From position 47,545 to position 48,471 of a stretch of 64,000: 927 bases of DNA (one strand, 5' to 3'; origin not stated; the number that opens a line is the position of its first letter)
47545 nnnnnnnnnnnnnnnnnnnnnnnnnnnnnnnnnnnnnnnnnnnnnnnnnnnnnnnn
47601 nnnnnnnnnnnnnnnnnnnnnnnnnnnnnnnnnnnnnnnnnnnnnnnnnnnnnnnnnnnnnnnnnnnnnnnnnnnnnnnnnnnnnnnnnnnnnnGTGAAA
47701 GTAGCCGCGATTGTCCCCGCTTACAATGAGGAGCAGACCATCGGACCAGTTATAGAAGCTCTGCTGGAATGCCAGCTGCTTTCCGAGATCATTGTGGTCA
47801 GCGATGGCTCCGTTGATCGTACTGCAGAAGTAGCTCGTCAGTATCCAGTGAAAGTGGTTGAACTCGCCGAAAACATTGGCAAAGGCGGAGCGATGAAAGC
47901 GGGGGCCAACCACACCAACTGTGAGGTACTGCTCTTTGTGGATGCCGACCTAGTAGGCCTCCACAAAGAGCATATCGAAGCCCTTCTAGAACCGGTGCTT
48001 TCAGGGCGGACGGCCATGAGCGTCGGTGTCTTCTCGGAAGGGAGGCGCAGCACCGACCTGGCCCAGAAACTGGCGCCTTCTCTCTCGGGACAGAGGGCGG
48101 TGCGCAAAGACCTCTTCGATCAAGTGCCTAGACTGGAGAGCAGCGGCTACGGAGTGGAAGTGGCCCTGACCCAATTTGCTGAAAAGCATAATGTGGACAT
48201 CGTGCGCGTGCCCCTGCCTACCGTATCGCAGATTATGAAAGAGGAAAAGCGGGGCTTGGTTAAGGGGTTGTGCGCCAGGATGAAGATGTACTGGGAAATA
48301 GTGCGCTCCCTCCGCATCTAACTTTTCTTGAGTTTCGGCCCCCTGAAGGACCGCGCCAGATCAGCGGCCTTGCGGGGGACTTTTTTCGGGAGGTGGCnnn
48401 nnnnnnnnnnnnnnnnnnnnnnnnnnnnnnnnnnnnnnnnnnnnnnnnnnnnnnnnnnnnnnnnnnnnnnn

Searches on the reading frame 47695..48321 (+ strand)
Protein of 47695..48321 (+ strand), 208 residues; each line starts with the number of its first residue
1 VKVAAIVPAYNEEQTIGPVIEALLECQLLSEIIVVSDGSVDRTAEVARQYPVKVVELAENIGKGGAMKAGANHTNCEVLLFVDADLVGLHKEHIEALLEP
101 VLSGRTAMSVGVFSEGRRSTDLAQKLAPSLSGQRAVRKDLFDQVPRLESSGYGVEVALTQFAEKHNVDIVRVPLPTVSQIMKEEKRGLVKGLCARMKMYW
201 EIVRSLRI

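Call 29: search_protein_families(library=pfam, proteins=[window:47695-48321:+], max_evalue=0.01)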
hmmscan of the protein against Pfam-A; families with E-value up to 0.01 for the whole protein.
window:47695-48321:+ (208 aa): 4 families
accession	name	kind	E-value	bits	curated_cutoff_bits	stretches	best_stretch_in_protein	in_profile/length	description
PF00535.33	Glycos_transf_2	-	1.9e-25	90.2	23.3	1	6-122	3-124/168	Glycosyl transferase family 2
PF13641.12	Glyco_tranf_2_3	-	4.8e-11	43.5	27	1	3-105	3-114/230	Glycosyltransferase like family 2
PF12804.13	NTP_transf_3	-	1.6e-07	32.1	27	1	11-126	22-128/160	MobA-like NTP transferase domain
PF10111.15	Glyco_tranf_2_2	-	0.0086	16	27.3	0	6-88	3-94/276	Glycosyltransferase like family 2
